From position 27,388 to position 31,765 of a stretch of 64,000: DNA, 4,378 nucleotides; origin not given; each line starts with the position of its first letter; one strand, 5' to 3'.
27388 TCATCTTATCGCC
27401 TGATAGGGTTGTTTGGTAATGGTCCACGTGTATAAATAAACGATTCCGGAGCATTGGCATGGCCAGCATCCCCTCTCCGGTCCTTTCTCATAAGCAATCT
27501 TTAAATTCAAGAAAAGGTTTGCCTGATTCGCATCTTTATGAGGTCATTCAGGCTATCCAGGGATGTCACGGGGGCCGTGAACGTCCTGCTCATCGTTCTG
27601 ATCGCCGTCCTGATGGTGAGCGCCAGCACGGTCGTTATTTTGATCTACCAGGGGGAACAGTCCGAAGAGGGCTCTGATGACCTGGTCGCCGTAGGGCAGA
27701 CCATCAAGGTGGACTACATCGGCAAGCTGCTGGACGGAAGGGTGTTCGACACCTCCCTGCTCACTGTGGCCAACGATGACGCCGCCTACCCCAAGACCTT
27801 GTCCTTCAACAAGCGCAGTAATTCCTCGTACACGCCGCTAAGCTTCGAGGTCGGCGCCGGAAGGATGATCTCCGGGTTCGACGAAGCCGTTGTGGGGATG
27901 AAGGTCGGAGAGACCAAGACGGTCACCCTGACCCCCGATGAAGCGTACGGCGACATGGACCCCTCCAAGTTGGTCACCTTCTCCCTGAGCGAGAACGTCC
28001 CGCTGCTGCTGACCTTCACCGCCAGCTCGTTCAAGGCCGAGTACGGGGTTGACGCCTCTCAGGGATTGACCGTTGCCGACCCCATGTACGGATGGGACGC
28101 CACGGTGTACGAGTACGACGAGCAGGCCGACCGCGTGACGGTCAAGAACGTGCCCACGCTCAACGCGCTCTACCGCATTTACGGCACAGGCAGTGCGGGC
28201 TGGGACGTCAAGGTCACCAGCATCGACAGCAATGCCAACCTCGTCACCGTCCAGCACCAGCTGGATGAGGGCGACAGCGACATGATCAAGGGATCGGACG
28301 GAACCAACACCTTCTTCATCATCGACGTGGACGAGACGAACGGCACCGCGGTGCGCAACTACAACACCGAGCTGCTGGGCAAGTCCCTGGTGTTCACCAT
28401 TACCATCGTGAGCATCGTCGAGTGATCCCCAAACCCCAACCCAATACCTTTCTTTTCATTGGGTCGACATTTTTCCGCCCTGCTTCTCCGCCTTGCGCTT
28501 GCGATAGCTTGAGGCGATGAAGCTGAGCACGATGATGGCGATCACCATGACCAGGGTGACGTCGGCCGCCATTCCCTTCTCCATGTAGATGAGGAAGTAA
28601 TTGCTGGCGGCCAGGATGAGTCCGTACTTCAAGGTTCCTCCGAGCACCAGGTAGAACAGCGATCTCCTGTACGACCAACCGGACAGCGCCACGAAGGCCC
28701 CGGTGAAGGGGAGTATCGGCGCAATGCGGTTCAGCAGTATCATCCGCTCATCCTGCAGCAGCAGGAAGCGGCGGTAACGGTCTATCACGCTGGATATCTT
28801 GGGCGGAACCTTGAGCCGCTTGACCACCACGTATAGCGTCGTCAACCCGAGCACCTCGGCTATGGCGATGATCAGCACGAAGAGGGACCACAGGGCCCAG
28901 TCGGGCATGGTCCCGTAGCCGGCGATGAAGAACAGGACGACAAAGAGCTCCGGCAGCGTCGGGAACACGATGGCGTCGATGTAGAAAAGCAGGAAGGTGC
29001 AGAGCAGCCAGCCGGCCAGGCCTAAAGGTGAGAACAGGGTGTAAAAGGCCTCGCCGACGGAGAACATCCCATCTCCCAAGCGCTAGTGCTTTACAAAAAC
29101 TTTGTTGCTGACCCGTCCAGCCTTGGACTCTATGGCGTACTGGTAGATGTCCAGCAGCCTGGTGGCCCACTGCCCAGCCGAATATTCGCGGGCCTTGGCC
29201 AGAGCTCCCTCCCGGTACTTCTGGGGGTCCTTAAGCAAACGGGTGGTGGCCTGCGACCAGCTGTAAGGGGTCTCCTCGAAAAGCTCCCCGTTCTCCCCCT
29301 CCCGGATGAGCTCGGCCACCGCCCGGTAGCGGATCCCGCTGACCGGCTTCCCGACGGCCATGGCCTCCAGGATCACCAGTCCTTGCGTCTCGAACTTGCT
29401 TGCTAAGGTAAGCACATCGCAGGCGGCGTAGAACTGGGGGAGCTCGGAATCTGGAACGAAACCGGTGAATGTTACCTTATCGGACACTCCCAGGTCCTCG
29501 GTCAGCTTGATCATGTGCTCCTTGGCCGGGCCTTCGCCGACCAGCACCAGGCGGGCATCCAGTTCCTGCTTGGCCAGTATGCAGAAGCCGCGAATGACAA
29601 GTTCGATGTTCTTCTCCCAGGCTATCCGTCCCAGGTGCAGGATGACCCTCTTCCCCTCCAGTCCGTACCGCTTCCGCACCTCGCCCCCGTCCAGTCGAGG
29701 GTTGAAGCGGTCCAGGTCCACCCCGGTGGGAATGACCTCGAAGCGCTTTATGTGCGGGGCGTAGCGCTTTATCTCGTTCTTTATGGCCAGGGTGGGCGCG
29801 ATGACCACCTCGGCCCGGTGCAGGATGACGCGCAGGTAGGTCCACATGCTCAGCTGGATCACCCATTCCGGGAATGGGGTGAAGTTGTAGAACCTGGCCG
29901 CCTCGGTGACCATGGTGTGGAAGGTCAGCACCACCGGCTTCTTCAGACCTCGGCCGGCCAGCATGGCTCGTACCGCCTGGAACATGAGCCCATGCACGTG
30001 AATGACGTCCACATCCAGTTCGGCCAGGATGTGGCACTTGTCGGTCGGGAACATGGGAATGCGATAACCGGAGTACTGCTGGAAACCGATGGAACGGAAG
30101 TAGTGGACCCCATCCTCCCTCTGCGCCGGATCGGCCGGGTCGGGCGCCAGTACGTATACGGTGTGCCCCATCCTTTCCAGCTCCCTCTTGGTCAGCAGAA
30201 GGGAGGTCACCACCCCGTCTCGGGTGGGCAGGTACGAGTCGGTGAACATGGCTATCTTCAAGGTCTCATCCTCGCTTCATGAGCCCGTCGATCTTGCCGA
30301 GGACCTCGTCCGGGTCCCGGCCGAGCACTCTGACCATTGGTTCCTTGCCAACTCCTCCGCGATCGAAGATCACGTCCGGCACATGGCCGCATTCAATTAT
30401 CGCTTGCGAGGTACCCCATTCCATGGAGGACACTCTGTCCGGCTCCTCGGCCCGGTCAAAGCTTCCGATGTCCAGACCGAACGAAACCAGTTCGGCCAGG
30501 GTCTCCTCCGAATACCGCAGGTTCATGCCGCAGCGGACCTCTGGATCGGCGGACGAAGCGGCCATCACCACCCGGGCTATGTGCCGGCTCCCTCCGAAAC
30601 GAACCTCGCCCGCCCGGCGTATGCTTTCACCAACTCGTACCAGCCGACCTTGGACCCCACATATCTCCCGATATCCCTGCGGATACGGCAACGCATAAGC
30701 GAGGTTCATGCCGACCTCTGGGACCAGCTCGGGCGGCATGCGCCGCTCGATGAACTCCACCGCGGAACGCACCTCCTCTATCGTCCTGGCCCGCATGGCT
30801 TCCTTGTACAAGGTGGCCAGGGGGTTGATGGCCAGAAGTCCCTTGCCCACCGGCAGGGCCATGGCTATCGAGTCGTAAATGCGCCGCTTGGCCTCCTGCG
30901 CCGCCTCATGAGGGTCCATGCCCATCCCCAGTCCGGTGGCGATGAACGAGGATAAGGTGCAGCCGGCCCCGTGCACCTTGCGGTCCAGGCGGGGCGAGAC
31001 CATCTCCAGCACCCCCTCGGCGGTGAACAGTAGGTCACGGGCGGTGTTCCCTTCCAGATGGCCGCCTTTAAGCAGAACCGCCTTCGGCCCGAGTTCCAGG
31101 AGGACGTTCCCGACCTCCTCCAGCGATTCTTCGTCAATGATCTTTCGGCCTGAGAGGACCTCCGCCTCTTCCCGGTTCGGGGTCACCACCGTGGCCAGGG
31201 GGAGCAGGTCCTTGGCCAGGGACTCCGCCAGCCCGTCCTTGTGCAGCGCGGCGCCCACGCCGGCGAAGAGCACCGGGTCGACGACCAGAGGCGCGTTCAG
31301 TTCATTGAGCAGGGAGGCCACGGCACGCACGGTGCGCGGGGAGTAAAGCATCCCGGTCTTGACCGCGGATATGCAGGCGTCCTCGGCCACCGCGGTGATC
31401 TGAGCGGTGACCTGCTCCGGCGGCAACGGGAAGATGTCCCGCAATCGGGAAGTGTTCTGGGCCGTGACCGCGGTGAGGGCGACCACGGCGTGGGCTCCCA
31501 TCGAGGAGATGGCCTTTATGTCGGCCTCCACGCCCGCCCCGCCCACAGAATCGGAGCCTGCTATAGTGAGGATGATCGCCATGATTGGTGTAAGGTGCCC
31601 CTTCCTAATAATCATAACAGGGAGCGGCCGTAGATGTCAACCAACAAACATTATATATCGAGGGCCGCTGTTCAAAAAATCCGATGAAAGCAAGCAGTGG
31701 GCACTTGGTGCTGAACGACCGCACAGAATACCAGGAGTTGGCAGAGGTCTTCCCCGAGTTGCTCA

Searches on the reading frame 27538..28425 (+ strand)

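Call 38: search_protein_families(library=pfam, proteins=[window:27538-28425:+], max_evalue=0.00001)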
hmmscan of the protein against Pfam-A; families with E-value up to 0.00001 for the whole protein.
window:27538-28425:+ (295 aa): 1 family
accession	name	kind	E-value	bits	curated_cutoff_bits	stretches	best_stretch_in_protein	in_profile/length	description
PF00254.34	FKBP_C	-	1.1e-17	64.6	21.1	1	51-142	6-76/94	FKBP-type peptidyl-prolyl cis-trans isomerase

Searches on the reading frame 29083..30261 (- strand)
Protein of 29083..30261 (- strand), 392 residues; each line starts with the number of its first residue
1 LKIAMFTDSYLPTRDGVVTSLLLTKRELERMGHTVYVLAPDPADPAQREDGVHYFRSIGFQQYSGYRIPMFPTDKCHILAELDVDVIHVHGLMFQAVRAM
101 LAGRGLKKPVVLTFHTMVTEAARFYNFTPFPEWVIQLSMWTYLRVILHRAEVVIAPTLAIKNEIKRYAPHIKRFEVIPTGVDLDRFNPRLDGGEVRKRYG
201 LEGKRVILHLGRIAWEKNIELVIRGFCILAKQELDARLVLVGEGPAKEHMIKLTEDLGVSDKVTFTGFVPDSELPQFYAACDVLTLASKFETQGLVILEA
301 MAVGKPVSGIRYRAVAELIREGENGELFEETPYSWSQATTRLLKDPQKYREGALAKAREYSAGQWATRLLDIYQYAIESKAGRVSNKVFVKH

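Call 38: search_protein_families(library=pfam, proteins=[window:29083-30261:-], max_evalue=0.00001)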
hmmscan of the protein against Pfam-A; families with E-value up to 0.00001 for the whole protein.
window:29083-30261:- (392 aa): 4 families
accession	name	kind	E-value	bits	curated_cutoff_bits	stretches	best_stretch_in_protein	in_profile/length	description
PF00534.26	Glycos_transf_1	-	8.7e-36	123.5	26.4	1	196-351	6-163/172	Glycosyl transferases group 1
PF13692.12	Glyco_trans_1_4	-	8.2e-32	110.8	27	1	205-345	2-142/142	Glycosyl transferases group 1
PF13439.12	Glyco_transf_4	-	2.6e-29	102.9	28.5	1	15-185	2-170/170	Glycosyltransferase Family 4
PF13579.12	Glyco_trans_4_4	-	7e-15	56.2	29.7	1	16-180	2-158/158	Glycosyl transferase 4-like domain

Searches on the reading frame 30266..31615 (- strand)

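Call 38: search_protein_families(library=pfam, proteins=[window:30266-31615:-], max_evalue=0.00001)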
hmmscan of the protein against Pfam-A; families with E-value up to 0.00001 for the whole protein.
window:30266-31615:- (449 aa): 2 families
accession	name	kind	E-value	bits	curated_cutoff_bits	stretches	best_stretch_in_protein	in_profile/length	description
PF08543.17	Phos_pyr_kin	-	1.6e-76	257.4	27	1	22-261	1-243/246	Phosphomethylpyrimidine kinase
PF10120.14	ThiN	-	1.9e-56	190.7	25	1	281-442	1-163/165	Thiamine-phosphate synthase ThiN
